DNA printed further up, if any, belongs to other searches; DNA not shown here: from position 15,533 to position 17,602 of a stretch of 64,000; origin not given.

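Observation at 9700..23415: TonB-receptor-linked operon encoding a three-subunit hydantoinase-family enzyme (HyuA + two tandem HyuB paralogs) with RidA and a lactonase-like hydrolase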

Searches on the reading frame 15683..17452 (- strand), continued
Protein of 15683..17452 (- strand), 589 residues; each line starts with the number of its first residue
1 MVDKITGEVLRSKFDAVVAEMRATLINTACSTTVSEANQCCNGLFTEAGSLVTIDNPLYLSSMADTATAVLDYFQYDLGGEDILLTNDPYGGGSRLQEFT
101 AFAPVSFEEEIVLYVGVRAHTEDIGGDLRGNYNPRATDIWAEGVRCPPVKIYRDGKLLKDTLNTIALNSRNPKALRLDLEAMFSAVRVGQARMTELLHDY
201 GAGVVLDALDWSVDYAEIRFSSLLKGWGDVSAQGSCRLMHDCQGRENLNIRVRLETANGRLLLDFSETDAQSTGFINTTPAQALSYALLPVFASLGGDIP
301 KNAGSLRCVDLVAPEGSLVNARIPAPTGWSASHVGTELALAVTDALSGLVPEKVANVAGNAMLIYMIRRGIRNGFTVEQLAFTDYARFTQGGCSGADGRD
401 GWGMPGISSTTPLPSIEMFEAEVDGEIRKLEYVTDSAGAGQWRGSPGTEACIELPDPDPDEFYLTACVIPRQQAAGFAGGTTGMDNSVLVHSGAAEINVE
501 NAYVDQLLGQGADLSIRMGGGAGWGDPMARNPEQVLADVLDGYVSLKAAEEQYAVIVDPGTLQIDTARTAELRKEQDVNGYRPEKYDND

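Call 19: find_encoding_contigs(protein=P0029, flank=10000, max_places=2)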
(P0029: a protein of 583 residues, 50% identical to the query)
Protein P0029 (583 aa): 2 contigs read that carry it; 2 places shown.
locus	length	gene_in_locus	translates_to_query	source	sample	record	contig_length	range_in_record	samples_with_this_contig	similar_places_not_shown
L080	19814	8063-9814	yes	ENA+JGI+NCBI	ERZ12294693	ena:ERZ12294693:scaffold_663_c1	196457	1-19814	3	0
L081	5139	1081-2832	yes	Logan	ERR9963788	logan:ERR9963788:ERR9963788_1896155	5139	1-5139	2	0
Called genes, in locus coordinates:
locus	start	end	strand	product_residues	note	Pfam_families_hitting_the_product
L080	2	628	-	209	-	?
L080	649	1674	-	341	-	PF02653:BPD_transp_2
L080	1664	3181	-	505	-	PF00005:ABC_tran, PF13304:AAA_21 (faint), PF00005:ABC_tran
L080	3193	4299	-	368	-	PF13407:Peripla_BP_4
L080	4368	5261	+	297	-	PF01381:HTH_3, PF13560:HTH_31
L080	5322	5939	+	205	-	PF12844:HTH_19 (faint), PF13560:HTH_31, PF01381:HTH_3, PF07883:Cupin_2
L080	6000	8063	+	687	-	PF05378:Hydant_A_N, PF01968:Hydantoinase_A, PF19278:Hydant_A_C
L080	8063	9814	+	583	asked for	PF02538:Hydantoinase_B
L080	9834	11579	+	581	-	PF02538:Hydantoinase_B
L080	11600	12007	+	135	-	PF01042:Ribonuc_L-PSP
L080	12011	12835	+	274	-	PF00561:Abhydrolase_1, PF12146:Hydrolase_4, PF12697:Abhydrolase_6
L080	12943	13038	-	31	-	-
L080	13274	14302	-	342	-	PF01717:Meth_synt_2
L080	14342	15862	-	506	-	PF00005:ABC_tran, PF13304:AAA_21 (faint), PF00005:ABC_tran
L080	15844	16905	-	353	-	PF13407:Peripla_BP_4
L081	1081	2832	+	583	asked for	PF02538:Hydantoinase_B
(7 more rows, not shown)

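Call 20: find_encoding_contigs(protein=P0046, flank=10000, max_places=1)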
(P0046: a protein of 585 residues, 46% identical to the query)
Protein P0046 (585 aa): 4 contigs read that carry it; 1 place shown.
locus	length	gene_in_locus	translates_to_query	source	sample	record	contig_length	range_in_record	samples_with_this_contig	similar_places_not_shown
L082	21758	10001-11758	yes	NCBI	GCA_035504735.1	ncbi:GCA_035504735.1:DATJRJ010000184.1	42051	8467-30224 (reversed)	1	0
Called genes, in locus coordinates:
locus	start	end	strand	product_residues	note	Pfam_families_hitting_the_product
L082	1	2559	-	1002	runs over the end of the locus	PF00128:Alpha-amylase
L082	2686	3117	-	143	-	PF04972:BON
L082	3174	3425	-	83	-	-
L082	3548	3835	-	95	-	-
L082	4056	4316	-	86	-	-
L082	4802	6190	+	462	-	PF00072:Response_reg, PF20161:VpsR (faint), PF00158:Sigma54_activat, PF14532:Sigma54_activ_2, PF07728:AAA_5, PF25601:AAA_lid_14, PF02954:HTH_8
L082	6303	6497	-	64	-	PF05532:CsbD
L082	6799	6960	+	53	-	-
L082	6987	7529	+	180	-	PF03330:DPBB_1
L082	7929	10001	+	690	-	PF05378:Hydant_A_N, PF01968:Hydantoinase_A, PF19278:Hydant_A_C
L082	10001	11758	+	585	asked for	PF02538:Hydantoinase_B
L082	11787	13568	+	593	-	PF02538:Hydantoinase_B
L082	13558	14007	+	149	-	PF01042:Ribonuc_L-PSP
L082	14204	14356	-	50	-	-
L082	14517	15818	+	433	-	PF07044:DUF1329, PF17131:TP_0789-like (faint)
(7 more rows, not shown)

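Call 21: find_encoding_contigs(protein=P0055, flank=10000, max_places=1)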
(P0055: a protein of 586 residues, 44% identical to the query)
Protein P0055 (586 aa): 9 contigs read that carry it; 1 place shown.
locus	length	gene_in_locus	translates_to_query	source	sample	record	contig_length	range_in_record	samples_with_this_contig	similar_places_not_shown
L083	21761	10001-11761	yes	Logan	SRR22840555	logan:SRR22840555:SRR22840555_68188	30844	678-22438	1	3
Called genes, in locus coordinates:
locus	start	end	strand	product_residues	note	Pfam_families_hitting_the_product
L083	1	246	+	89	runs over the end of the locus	PF13276:HTH_21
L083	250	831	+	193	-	PF00665:rve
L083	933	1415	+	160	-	PF13279:4HBT_2, PF03061:4HBT (weak)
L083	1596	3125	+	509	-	PF01979:Amidohydro_1, PF07969:Amidohydro_3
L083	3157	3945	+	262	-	PF23441:SDR, PF00106:adh_short, PF08659:KR, PF13561:adh_short_C2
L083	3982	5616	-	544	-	PF00501:AMP-binding, PF13193:AMP-binding_C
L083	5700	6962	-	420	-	PF07690:MFS_1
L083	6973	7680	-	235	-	PF00440:TetR_N, PF16859:TetR_C_11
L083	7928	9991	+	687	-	PF05378:Hydant_A_N, PF01968:Hydantoinase_A, PF19278:Hydant_A_C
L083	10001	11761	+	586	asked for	PF02538:Hydantoinase_B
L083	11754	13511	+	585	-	PF02538:Hydantoinase_B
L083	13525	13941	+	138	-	PF01042:Ribonuc_L-PSP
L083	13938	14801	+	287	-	PF00561:Abhydrolase_1, PF12146:Hydrolase_4, PF12697:Abhydrolase_6, PF03096:Ndr (weak)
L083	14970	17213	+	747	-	PF07715:Plug, PF00593:TonB_dep_Rec_b-barrel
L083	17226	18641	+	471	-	PF01979:Amidohydro_1, PF07969:Amidohydro_3 (weak)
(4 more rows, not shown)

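Call 22: find_encoding_contigs(protein=P0058, flank=10000, max_places=1)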
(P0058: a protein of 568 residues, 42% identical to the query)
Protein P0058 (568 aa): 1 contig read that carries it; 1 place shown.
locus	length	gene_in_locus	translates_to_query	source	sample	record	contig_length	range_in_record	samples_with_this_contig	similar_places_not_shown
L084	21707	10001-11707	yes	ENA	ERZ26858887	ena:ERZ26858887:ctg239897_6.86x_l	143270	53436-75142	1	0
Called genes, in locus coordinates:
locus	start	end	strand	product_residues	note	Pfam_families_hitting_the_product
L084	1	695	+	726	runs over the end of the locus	PF02538:Hydantoinase_B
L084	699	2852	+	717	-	PF05378:Hydant_A_N, PF01968:Hydantoinase_A, PF19278:Hydant_A_C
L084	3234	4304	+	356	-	PF02608:Bmp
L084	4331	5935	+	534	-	PF00005:ABC_tran, PF13304:AAA_21 (faint), PF00005:ABC_tran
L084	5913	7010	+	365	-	PF02653:BPD_transp_2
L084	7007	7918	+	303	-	PF02653:BPD_transp_2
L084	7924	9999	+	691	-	PF01869:BcrAD_BadFG (faint), PF05378:Hydant_A_N, PF01968:Hydantoinase_A, PF19278:Hydant_A_C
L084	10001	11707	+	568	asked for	PF02538:Hydantoinase_B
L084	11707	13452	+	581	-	PF02538:Hydantoinase_B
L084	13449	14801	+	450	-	PF00202:Aminotran_3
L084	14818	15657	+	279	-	PF12146:Hydrolase_4, PF00561:Abhydrolase_1, PF12697:Abhydrolase_6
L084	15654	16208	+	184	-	-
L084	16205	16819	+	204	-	PF02775:TPP_enzyme_C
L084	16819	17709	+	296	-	PF00941:FAD_binding_5, PF03450:CO_deh_flav_C (faint)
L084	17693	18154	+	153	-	PF00111:Fer2 (weak), PF01799:Fer2_2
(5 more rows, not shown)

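Call 23: find_encoding_contigs(protein=P0036, flank=10000, max_places=1)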
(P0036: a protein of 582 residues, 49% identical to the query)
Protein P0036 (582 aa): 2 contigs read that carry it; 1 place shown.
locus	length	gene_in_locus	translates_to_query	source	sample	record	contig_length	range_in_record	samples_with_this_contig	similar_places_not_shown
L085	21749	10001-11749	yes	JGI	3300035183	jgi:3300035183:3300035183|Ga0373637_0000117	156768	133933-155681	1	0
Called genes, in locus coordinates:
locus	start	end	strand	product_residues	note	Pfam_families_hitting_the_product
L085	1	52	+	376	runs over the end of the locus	PF27139:Aq_1264_TM (faint)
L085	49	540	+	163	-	-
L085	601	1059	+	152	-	PF13279:4HBT_2, PF03061:4HBT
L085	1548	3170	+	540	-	PF00501:AMP-binding, PF13193:AMP-binding_C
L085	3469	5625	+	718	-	PF05378:Hydant_A_N, PF01968:Hydantoinase_A, PF19278:Hydant_A_C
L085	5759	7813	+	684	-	PF02538:Hydantoinase_B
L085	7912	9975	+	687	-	PF05378:Hydant_A_N, PF01968:Hydantoinase_A, PF19278:Hydant_A_C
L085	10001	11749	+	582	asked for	PF02538:Hydantoinase_B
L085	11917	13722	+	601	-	PF02538:Hydantoinase_B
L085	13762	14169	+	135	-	PF01042:Ribonuc_L-PSP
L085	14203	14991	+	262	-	PF00857:Isochorismatase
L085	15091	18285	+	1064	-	PF13620:CarboxypepD_reg, PF13715:CarbopepD_reg_2 (weak), PF25183:OMP_b-brl_4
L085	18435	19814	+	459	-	PF01979:Amidohydro_1, PF07969:Amidohydro_3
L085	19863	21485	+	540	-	PF07969:Amidohydro_3, PF01979:Amidohydro_1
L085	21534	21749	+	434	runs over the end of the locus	?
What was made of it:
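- Tried and rejected: Considered because Amidohydro_1 and isochorismatase neighbours occur (calls 19, 23).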
